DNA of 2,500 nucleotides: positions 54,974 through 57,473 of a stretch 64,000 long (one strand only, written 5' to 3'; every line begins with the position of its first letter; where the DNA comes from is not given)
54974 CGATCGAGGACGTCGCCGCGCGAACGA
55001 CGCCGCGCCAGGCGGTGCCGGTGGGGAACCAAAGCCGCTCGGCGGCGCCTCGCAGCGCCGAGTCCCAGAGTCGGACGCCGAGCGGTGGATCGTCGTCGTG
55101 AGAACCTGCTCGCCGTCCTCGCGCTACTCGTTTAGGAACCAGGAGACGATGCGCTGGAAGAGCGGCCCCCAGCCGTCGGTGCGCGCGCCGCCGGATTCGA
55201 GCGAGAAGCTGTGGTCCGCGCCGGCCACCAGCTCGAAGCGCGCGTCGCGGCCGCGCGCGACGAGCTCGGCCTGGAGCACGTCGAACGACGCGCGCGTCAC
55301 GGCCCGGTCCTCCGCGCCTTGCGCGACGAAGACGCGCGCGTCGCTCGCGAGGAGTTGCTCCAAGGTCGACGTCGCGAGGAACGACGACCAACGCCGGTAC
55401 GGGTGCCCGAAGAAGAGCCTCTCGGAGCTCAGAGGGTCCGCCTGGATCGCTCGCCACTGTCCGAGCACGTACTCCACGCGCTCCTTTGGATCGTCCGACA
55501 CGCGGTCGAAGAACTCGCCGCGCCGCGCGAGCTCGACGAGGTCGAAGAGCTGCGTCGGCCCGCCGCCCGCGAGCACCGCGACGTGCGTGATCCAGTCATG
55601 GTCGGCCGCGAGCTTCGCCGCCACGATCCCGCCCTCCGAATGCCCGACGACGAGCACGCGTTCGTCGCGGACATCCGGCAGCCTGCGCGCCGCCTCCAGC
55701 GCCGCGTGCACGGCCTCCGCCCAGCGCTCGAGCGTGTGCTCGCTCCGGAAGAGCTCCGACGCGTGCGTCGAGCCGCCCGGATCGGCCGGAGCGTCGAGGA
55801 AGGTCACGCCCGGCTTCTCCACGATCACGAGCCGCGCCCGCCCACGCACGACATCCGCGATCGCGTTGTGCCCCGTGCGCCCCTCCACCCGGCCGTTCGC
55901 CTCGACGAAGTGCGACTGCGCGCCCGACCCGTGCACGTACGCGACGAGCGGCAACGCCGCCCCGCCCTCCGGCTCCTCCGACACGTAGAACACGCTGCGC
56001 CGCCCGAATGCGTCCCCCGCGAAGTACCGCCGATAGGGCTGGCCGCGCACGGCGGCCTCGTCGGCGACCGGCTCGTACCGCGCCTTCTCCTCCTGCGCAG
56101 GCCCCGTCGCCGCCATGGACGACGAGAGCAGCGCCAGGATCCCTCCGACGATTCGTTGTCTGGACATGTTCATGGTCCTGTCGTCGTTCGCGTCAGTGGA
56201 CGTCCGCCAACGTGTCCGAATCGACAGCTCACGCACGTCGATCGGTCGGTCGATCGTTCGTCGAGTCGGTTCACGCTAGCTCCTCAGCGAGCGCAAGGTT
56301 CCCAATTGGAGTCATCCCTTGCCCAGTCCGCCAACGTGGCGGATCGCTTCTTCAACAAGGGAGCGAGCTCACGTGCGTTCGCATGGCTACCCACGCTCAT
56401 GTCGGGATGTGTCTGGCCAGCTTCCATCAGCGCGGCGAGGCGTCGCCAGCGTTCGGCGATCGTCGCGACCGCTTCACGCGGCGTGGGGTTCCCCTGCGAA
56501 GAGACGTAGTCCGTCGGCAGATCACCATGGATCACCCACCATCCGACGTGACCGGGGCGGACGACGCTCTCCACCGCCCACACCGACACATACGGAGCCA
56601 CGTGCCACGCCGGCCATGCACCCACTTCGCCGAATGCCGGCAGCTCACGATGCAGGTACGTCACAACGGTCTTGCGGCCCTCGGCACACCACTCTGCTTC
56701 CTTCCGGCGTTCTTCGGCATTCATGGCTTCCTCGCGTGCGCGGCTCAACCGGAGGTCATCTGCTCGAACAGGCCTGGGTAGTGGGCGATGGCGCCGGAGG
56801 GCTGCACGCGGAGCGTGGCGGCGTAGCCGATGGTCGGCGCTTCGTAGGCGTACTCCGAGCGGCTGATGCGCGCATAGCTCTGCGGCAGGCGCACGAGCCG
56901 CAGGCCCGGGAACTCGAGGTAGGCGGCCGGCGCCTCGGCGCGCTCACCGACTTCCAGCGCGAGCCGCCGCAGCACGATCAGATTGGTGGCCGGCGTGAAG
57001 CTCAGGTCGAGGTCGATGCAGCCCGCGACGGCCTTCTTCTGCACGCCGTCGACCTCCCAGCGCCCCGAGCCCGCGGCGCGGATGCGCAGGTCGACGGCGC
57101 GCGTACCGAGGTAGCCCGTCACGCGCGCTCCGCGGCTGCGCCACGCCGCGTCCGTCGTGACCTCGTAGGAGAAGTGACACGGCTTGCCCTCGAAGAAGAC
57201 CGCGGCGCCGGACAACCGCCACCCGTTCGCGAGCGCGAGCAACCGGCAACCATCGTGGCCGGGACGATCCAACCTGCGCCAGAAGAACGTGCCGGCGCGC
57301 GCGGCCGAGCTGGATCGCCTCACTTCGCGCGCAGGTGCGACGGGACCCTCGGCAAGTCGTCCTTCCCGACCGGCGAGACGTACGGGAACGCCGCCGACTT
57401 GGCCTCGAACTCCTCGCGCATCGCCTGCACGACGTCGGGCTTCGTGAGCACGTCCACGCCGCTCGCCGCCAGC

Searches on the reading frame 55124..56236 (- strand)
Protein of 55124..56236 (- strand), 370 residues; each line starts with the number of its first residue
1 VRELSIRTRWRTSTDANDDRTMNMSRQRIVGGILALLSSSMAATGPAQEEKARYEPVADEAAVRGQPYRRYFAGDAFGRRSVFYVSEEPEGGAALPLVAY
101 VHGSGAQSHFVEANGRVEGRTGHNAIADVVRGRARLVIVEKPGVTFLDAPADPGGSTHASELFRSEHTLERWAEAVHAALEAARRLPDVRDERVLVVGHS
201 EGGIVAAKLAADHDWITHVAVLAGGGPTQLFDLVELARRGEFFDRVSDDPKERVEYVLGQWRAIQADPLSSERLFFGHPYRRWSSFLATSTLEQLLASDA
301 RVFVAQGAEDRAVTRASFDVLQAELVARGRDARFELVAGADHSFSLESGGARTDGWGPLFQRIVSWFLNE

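Call 103: search_protein_families(library=pfam, proteins=[window:55124-56236:-], max_evalue=0.001)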
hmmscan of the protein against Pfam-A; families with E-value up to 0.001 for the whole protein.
window:55124-56236:- (370 aa): 4 families
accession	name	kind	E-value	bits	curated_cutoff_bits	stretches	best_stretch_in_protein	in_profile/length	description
PF12697.13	Abhydrolase_6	-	2e-07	32.3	26.3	1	145-348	31-210/217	Alpha/beta hydrolase family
PF01738.24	DLH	-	3.1e-07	30.7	21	0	290-350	134-194/217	Dienelactone hydrolase family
PF00326.27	Peptidase_S9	-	7.8e-06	26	22.6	0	150-220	19-92/213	Prolyl oligopeptidase family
PF07819.20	PGAP1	-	0.00073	19.8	24.3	0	167-245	63-146/233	PGAP1-like alpha/beta domain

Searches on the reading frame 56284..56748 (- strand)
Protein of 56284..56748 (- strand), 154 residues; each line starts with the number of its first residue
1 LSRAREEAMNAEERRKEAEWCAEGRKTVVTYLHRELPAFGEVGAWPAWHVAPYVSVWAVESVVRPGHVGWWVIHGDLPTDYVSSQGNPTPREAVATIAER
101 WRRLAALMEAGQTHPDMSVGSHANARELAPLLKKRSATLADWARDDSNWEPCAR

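Call 103: search_protein_families(library=pfam, proteins=[window:56284-56748:-], max_evalue=0.001)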
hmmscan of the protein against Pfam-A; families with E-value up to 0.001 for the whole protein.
window:56284-56748:- (154 aa): 1 family
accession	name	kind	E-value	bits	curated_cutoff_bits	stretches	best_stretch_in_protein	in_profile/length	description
PF16108.10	DUF4826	-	3e-22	79.6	22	1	16-149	3-129/129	Domain of unknown function (DUF4826)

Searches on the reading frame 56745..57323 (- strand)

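Call 103: search_protein_families(library=pfam, proteins=[window:56745-57323:-], max_evalue=0.001)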
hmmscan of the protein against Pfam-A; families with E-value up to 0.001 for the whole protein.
window:56745-57323:- (192 aa): 1 family
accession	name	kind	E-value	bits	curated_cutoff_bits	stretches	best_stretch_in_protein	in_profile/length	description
PF06475.18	Glycolipid_bind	-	4.5e-43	147.4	25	1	13-187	2-179/180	Putative glycolipid-binding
